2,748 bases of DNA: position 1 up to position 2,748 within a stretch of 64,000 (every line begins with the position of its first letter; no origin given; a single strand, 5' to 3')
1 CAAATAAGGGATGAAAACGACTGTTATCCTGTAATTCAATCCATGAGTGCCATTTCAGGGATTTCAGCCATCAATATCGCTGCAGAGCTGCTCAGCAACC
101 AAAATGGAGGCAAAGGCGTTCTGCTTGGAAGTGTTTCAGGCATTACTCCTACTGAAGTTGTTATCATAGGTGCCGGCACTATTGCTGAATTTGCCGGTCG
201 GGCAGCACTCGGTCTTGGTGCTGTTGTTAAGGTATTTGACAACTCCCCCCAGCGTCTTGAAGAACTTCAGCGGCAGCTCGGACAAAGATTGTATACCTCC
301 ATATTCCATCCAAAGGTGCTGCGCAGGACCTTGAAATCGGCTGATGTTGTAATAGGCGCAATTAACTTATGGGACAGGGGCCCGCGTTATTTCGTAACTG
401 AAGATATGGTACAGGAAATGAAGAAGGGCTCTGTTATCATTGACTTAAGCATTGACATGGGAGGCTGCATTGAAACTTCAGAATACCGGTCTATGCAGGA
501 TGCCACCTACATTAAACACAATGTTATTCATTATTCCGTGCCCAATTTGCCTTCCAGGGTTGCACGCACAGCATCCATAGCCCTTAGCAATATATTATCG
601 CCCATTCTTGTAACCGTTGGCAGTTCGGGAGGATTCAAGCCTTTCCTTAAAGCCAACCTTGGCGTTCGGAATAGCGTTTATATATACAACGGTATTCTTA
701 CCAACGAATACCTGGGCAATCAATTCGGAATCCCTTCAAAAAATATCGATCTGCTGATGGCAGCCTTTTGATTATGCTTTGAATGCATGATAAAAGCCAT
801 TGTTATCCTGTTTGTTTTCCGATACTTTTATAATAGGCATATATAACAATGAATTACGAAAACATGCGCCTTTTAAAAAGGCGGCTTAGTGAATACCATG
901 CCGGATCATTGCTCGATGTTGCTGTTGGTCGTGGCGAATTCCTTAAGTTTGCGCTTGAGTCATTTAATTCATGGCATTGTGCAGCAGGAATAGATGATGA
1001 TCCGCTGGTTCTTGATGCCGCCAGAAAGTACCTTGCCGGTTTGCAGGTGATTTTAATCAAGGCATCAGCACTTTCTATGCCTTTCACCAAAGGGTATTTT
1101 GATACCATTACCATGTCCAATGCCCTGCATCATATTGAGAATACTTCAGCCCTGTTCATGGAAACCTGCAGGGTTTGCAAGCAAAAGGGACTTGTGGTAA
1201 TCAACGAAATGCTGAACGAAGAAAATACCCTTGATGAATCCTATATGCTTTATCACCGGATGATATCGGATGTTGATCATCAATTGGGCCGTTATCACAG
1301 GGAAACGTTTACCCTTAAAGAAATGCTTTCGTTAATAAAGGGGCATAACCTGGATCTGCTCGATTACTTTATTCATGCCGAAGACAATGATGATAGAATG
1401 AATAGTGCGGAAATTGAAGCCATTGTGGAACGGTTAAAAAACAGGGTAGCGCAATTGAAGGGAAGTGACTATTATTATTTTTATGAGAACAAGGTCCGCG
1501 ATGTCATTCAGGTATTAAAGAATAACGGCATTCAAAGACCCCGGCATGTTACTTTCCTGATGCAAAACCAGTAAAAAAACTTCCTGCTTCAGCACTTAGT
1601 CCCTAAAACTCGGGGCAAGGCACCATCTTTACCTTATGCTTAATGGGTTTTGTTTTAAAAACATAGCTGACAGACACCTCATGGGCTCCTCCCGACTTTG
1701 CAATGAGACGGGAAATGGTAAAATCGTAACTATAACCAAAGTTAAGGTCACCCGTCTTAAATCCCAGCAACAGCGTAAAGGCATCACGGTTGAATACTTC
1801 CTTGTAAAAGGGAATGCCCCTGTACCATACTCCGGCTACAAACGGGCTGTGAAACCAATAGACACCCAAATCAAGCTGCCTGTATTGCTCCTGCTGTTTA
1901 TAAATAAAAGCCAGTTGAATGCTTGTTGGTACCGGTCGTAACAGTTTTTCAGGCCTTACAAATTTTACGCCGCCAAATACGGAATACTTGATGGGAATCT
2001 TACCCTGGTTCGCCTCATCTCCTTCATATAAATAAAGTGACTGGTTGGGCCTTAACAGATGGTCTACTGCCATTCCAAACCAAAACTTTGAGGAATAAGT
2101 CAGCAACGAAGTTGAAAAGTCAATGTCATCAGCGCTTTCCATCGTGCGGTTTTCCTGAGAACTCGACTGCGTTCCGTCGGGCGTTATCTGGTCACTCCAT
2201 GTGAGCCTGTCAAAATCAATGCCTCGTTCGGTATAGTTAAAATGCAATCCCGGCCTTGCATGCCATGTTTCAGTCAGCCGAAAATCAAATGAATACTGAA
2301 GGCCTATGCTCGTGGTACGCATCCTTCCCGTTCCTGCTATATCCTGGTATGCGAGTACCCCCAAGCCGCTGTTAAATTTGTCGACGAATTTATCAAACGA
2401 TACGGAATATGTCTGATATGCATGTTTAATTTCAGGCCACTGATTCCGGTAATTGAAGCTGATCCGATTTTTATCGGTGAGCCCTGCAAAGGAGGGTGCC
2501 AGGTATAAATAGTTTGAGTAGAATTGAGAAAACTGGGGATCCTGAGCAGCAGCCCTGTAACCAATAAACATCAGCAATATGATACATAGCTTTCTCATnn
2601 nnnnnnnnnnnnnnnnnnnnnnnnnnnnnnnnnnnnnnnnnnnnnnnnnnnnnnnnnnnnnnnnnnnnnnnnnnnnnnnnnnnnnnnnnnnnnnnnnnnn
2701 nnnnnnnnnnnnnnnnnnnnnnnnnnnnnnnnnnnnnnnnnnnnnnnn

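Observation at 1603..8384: SprB/SprF-like pair: a 1929-aa type-B T9SS adhesin translationally coupled to its own PorP/SprF protein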

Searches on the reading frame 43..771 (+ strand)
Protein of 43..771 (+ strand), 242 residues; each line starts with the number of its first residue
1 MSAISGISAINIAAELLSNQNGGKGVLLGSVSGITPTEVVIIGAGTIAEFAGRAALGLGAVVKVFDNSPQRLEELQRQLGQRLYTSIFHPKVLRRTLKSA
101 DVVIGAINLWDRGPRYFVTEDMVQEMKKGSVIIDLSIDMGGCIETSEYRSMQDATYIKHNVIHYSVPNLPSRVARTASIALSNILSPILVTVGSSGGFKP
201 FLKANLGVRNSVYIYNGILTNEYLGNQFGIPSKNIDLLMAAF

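Call 10: search_protein_families(library=pfam, proteins=[window:43-771:+], max_evalue=0.001)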
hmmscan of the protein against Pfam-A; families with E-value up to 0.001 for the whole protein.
window:43-771:+ (242 aa): 4 families
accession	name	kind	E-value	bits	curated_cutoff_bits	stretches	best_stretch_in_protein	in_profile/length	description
PF01262.27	AlaDh_PNT_C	-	1.7e-57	194.7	23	1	9-221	1-213/214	Alanine dehydrogenase/PNT, C-terminal domain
PF01488.26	Shikimate_DH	-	3e-06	27.8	24.3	1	35-137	11-113/138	Shikimate / quinate 5-dehydrogenase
PF02826.25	2-Hacid_dh_C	-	1.1e-05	25.3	25.1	1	34-135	34-126/178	D-isomer specific 2-hydroxyacid dehydrogenase, NAD binding domain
PF02254.24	TrkA_N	-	0.0002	22.1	23.8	1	39-108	1-71/116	TrkA-N domain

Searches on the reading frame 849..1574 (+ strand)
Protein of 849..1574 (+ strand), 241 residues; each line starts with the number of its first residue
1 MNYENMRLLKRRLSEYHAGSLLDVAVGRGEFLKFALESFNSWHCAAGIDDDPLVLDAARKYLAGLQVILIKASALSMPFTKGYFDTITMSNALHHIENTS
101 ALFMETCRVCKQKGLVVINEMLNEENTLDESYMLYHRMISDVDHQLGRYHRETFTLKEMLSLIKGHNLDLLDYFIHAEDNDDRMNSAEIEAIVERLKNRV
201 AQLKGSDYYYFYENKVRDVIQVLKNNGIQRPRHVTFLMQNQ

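Call 10: search_protein_families(library=pfam, proteins=[window:849-1574:+], max_evalue=0.001)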
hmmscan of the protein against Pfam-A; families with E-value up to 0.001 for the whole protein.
window:849-1574:+ (241 aa): 7 families
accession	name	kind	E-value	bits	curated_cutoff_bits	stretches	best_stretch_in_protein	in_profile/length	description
PF08241.18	Methyltransf_11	-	4.8e-14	53.2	21.2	1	22-118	1-95/95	Methyltransferase domain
PF13649.12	Methyltransf_25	-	4.3e-13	50.2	27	1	22-114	2-97/97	Methyltransferase domain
PF13847.12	Methyltransf_31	-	9.5e-10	38.8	27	1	20-128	6-119/145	Methyltransferase domain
PF13489.12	Methyltransf_23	-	8e-08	32.6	27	1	4-170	8-161/164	Methyltransferase domain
PF08242.18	Methyltransf_12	-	1.2e-07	32.8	30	1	22-115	1-97/98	Methyltransferase domain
PF01209.24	Ubie_methyltran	-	1.2e-07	31.8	20.1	1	15-138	45-172/233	ubiE/COQ5 methyltransferase family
PF14745.11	WASH-4_N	-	0.00039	19.5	25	1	115-171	171-227/572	WASH complex subunit 4, N-terminal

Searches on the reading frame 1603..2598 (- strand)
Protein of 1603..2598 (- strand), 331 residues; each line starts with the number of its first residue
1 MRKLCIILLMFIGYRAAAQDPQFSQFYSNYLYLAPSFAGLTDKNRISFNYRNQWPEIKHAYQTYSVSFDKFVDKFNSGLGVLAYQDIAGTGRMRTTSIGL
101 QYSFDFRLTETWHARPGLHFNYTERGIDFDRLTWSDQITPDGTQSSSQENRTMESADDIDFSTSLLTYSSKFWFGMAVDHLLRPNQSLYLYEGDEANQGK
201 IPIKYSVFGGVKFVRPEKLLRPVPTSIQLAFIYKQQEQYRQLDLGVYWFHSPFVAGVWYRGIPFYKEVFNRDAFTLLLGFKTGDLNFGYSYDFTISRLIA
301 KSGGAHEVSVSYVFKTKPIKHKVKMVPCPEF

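Call 5: search_protein_families(library=ncbifam, proteins=[window:1603-2598:-], max_evalue=0.01)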
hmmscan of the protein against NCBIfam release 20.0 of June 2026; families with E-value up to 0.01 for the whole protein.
window:1603-2598:- (331 aa): 1 family
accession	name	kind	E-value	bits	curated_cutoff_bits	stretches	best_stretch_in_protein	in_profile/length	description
TIGR03519.1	T9SS_PorP_fam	subfamily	3.4e-70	236.8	90.55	1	3-314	3-292/292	PorP/SprF family type IX secretion system membrane protein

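Call 6: search_protein_families(library=pfam, proteins=[window:1603-2598:-], max_evalue=0.01)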
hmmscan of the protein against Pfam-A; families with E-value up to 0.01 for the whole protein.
window:1603-2598:- (331 aa): 1 family
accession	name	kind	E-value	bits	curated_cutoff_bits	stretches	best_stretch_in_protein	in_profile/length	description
PF11751.14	PorP_SprF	-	3.1e-66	224.2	22.3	1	17-312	3-273/273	Type IX secretion system membrane protein PorP/SprF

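Call 35: search_solved_structures(query=window:1603-2598:-, max_evalue=0.01, show_alignments=1)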
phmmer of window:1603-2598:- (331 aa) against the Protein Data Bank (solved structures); distinct sequences matched with E-value up to 0.01: 0.

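Call 55: find_homologous_proteins(query=window:1603-2598:-, max_evalue=0.00001)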
Query window:1603-2598:- (331 aa): 3357 proteins with E <= 0.00001 among 4391 candidates; the best 120 are listed.
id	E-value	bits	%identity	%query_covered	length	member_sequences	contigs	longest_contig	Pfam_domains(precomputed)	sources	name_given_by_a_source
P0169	1.2e-226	769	100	100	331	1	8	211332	PF11751.15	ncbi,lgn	-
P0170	3.4e-226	768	100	100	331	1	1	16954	PF11751.15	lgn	-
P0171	6.2e-226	767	100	100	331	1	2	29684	PF11751.15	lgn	-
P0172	7.2e-208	708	90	100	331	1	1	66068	PF11751.15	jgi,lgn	jgi:type IX secretion system PorP/SprF family membrane protein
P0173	3.1e-195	666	83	100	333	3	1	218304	PF11751.15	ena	-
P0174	7.6e-191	652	81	100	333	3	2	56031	PF11751.15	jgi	jgi:type IX secretion system PorP/SprF family membrane protein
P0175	3.2e-190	650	82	98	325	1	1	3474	PF11751.15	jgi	jgi:type IX secretion system PorP/SprF family membrane protein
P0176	2.1e-186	637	80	100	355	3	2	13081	PF11751.15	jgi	jgi:type IX secretion system PorP/SprF family membrane protein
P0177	2.5e-186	637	78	100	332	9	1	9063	PF11751.15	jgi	-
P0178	2.5e-186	637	79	100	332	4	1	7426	PF11751.15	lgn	-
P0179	5.1e-186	636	80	98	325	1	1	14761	PF11751.15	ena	-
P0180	1.3e-184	631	78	100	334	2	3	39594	PF11751.15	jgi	jgi:type IX secretion system PorP/SprF family membrane protein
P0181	7.0e-183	625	81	97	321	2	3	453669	PF11751.15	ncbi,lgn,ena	-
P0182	1.3e-182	625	77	100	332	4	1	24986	PF11751.15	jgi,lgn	jgi:type IX secretion system PorP/SprF family membrane protein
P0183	1.8e-182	624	81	95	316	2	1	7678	PF11751.15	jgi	jgi:type IX secretion system PorP/SprF family membrane protein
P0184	1.5e-181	621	77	100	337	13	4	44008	PF11751.15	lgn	-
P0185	3.5e-181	620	77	100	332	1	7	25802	PF11751.15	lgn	-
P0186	1.7e-180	618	75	100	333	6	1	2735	PF11751.15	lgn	-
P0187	1.3e-179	615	78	100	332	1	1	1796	PF11751.15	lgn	-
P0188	7.2e-179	612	77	98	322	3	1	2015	PF11751.15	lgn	-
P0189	3.2e-178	610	76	100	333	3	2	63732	PF11751.15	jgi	jgi:type IX secretion system PorP/SprF family membrane protein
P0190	1.4e-177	608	79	95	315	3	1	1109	PF11751.15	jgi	jgi:type IX secretion system PorP/SprF family membrane protein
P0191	9.7e-175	599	72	100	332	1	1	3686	PF11751.15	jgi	jgi:type IX secretion system PorP/SprF family membrane protein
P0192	1.2e-174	598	72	100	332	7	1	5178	PF11751.15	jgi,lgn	jgi:type IX secretion system PorP/SprF family membrane protein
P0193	1.3e-174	598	72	100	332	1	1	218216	PF11751.15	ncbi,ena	-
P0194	1.3e-174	598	72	100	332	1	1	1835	PF11751.15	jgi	jgi:type IX secretion system PorP/SprF family membrane protein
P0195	1.8e-174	598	74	100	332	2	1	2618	PF11751.15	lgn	-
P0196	3.4e-174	597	72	100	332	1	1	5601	PF11751.15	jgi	jgi:type IX secretion system PorP/SprF family membrane protein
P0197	1.1e-173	595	73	100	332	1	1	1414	PF11751.15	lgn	-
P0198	1.2e-173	595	74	100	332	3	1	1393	PF11751.15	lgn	-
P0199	1.3e-173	595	78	95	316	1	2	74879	PF11751.15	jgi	jgi:type IX secretion system PorP/SprF family membrane protein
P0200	1.6e-173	595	74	100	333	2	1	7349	PF11751.15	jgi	-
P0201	2.2e-173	594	73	100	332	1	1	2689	PF11751.15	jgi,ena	-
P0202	1.0e-172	592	74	96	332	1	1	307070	PF11751.15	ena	-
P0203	8.8e-172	589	73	100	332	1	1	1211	PF11751.15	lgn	-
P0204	1.2e-171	589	73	96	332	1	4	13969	PF11751.15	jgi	jgi:type IX secretion system PorP/SprF family membrane protein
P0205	3.0e-171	587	72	100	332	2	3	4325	PF11751.15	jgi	jgi:type IX secretion system PorP/SprF family membrane protein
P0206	7.1e-171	586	71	100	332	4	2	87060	PF11751.15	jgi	jgi:type IX secretion system PorP/SprF family membrane protein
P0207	9.2e-171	586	73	100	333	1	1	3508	PF11751.15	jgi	jgi:type IX secretion system PorP/SprF family membrane protein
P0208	1.9e-170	585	72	100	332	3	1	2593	PF11751.15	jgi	-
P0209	3.1e-170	584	74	97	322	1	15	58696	PF11751.15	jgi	jgi:type IX secretion system PorP/SprF family membrane protein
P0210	6.4e-170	583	73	100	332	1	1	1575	PF11751.15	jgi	jgi:type IX secretion system PorP/SprF family membrane protein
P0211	7.0e-170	583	72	100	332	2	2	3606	PF11751.15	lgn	-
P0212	3.1e-169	581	71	100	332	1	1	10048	PF11751.15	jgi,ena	-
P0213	9.2e-169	579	72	100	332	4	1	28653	PF11751.15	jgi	jgi:type IX secretion system PorP/SprF family membrane protein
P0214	1.1e-168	579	71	100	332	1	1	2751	PF11751.15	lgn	-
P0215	7.0e-168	576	71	100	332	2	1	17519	PF11751.15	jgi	jgi:type IX secretion system PorP/SprF family membrane protein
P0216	7.9e-168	576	72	99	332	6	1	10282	PF11751.15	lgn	-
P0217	8.4e-168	576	72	100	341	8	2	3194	PF11751.15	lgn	-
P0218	9.3e-168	576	71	96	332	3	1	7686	PF11751.15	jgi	jgi:type IX secretion system PorP/SprF family membrane protein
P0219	1.2e-166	572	74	95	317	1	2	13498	PF11751.15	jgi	jgi:type IX secretion system PorP/SprF family membrane protein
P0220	1.9e-166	571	72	100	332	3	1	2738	PF11751.15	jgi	-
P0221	3.4e-166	571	70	100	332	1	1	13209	PF11751.15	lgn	-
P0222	2.1e-165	568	69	100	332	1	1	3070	PF11751.15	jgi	jgi:type IX secretion system PorP/SprF family membrane protein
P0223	3.2e-165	567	70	100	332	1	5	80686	PF11751.15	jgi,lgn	-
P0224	6.3e-165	566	71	100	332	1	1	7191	PF11751.15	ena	-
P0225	8.1e-165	566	71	98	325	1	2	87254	PF11751.15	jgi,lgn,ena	-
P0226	1.5e-164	565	70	100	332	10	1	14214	PF11751.15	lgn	-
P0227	2.1e-164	565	69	100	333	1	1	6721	PF11751.15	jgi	jgi:type IX secretion system PorP/SprF family membrane protein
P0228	3.9e-164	564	69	100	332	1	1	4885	PF11751.15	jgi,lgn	jgi:type IX secretion system PorP/SprF family membrane protein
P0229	6.6e-164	563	71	96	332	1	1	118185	PF11751.15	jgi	jgi:type IX secretion system PorP/SprF family membrane protein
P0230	1.7e-163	562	70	100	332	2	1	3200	PF11751.15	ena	-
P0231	2.4e-162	558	68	100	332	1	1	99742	PF11751.15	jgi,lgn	jgi:type IX secretion system PorP/SprF family membrane protein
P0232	2.6e-162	558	71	100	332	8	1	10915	PF11751.15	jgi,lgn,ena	jgi:type IX secretion system PorP/SprF family membrane protein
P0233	4.5e-162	557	70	98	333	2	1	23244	PF11751.15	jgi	jgi:type IX secretion system PorP/SprF family membrane protein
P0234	4.8e-162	557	69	100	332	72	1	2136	PF11751.15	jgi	jgi:type IX secretion system PorP/SprF family membrane protein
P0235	1.9e-161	555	70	100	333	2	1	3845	PF11751.15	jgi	jgi:type IX secretion system PorP/SprF family membrane protein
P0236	8.0e-161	553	71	98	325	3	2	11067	PF11751.15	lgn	-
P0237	2.3e-160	551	69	100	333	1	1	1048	PF11751.15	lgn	-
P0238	5.9e-160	550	69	96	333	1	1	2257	PF11751.15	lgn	-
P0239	4.2e-159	547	68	96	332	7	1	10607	PF11751.15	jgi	jgi:type IX secretion system PorP/SprF family membrane protein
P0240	1.4e-158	546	68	100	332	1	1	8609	PF11751.15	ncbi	-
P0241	2.3e-158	545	66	100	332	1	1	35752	PF11751.15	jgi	jgi:type IX secretion system PorP/SprF family membrane protein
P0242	6.8e-158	543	67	99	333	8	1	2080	PF11751.15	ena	-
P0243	3.2e-157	541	67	100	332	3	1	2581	PF11751.15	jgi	-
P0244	4.3e-156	537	66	100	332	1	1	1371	PF11751.15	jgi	-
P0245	9.8e-154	530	67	95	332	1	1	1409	PF11751.15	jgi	jgi:type IX secretion system PorP/SprF family membrane protein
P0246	1.2e-152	526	66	100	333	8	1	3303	PF11751.15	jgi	-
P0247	1.4e-152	526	67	100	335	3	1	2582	PF11751.15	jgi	jgi:type IX secretion system PorP/SprF family membrane protein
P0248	2.6e-151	522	65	98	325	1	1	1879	PF11751.15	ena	-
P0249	4.4e-151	521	66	98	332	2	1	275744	PF11751.15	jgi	-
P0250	1.5e-150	519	65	100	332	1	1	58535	PF11751.15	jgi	jgi:type IX secretion system PorP/SprF family membrane protein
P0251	4.1e-150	518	67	95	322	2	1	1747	PF11751.15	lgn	-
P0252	1.1e-149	516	64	100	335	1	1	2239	PF11751.15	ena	-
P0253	1.7e-149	516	63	100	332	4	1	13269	PF11751.15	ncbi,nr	ncbi:MAG: type IX secretion system membrane protein PorP/SprF [Bacteroidales bacterium]|nr:type IX s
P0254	3.8e-149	515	64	100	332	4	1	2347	PF11751.15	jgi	jgi:type IX secretion system PorP/SprF family membrane protein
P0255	2.0e-147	509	63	100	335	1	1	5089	PF11751.15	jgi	jgi:type IX secretion system PorP/SprF family membrane protein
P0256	2.7e-147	509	67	95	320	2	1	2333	PF11751.15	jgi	jgi:type IX secretion system PorP/SprF family membrane protein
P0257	6.5e-147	507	71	86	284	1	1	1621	PF11751.15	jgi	jgi:type IX secretion system PorP/SprF family membrane protein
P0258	2.6e-146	505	65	100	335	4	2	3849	PF11751.15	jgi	-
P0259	2.7e-146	505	68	95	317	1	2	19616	PF11751.15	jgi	jgi:type IX secretion system PorP/SprF family membrane protein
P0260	5.8e-146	504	65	98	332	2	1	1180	PF11751.15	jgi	jgi:type IX secretion system PorP/SprF family membrane protein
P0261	2.4e-145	502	63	100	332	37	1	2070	PF11751.15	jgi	jgi:type IX secretion system PorP/SprF family membrane protein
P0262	4.6e-144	498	65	96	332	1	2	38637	PF11751.15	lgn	-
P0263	1.4e-143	496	63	100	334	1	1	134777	PF11751.15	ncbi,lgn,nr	ncbi:MAG: PorP/SprF family type IX secretion system membrane protein [Bacteroidales bacterium]|nr:Po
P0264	2.5e-143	495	61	100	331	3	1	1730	PF11751.15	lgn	-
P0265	2.8e-143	495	64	99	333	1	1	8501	PF11751.15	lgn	-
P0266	2.9e-143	495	65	96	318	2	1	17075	PF11751.15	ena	-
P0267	2.2e-142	492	64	100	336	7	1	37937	PF11751.15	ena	-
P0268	1.2e-141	490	61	100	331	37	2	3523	PF11751.15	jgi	jgi:type IX secretion system PorP/SprF family membrane protein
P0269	3.0e-140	485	62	100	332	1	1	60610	PF11751.15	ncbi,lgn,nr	ncbi:MAG: type IX secretion system membrane protein PorP/SprF [Bacteroidales bacterium]|nr:type IX s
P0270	2.5e-139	482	61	98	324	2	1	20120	PF11751.15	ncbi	-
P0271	4.1e-139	482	62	95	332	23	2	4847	PF11751.15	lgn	-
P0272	1.7e-137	476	59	100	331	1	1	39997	PF11751.15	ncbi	ncbi:MAG: type IX secretion system membrane protein PorP/SprF [Bacteroidales bacterium]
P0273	3.1e-137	475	62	95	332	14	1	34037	PF11751.15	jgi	jgi:type IX secretion system PorP/SprF family membrane protein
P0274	1.2e-136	473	60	100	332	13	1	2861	PF11751.15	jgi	-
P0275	1.5e-136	473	61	100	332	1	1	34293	PF11751.15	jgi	jgi:type IX secretion system PorP/SprF family membrane protein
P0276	4.4e-136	472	61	96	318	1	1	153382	PF11751.15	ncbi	-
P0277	3.3e-135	469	60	100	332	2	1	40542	PF11751.15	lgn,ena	-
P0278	5.0e-135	468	58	100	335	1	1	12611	PF11751.15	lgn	-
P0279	1.9e-134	466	63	95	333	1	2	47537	PF11751.15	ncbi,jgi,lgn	-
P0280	3.7e-134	465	60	99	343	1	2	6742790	PF11751.15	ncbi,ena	-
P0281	3.9e-134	465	62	96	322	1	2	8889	PF11751.15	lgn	-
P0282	4.4e-133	462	59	100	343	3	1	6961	PF11751.15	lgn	-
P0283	9.3e-133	461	61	95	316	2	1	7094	PF11751.15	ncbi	-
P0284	1.8e-132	460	57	100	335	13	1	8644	PF11751.15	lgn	-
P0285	2.5e-130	453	89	65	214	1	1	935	PF11751.15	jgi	jgi:type IX secretion system PorP/SprF family membrane protein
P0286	4.3e-128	445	57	98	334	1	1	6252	PF11751.15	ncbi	ncbi:MAG: PorP/SprF family type IX secretion system membrane protein [Bacteroidota bacterium]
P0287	5.8e-128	445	59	95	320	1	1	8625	PF11751.15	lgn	-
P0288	2.1e-127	443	59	95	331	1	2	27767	PF11751.15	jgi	jgi:type IX secretion system PorP/SprF family membrane protein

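Call 63: find_encoding_contigs(protein=window:1603-2598:-, flank=2000, max_places=4)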
Protein window:1603-2598:- (331 aa): 9 contigs read that carry it; 4 places shown.
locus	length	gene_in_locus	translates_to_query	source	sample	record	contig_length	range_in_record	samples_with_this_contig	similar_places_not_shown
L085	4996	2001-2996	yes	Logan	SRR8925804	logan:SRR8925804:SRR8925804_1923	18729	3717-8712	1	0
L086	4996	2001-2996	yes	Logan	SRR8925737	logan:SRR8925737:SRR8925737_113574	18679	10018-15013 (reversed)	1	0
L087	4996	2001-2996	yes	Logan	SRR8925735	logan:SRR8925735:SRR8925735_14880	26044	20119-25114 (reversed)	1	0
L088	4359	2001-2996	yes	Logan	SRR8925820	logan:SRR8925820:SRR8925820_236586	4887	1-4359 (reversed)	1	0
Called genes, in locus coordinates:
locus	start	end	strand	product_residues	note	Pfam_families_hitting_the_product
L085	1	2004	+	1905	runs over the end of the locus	?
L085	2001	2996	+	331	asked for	PF11751:PorP_SprF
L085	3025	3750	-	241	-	PF01209:Ubie_methyltran, PF13489:Methyltransf_23 (weak), PF08241:Methyltransf_11, PF08242:Methyltransf_12 (weak), PF13649:Methyltransf_25, PF13847:Methyltransf_31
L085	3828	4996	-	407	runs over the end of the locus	PF05222:AlaDh_PNT_N, PF01262:AlaDh_PNT_C, PF01488:Shikimate_DH (weak)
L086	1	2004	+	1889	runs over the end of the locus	?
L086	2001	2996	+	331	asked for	PF11751:PorP_SprF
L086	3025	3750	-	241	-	PF01209:Ubie_methyltran, PF13489:Methyltransf_23, PF08241:Methyltransf_11, PF08242:Methyltransf_12 (weak), PF13649:Methyltransf_25, PF13847:Methyltransf_31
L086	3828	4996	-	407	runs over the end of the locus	PF05222:AlaDh_PNT_N, PF01262:AlaDh_PNT_C, PF01488:Shikimate_DH (weak)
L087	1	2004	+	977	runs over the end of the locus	?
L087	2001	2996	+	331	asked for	PF11751:PorP_SprF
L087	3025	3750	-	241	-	PF01209:Ubie_methyltran, PF13489:Methyltransf_23 (weak), PF08241:Methyltransf_11, PF08242:Methyltransf_12 (weak), PF13649:Methyltransf_25, PF13847:Methyltransf_31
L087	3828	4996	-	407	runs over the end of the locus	PF05222:AlaDh_PNT_N, PF01262:AlaDh_PNT_C, PF01488:Shikimate_DH (weak)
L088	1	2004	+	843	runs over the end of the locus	?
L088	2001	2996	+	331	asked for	PF11751:PorP_SprF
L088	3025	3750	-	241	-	PF01209:Ubie_methyltran, PF13489:Methyltransf_23, PF08241:Methyltransf_11, PF08242:Methyltransf_12 (weak), PF13649:Methyltransf_25, PF13847:Methyltransf_31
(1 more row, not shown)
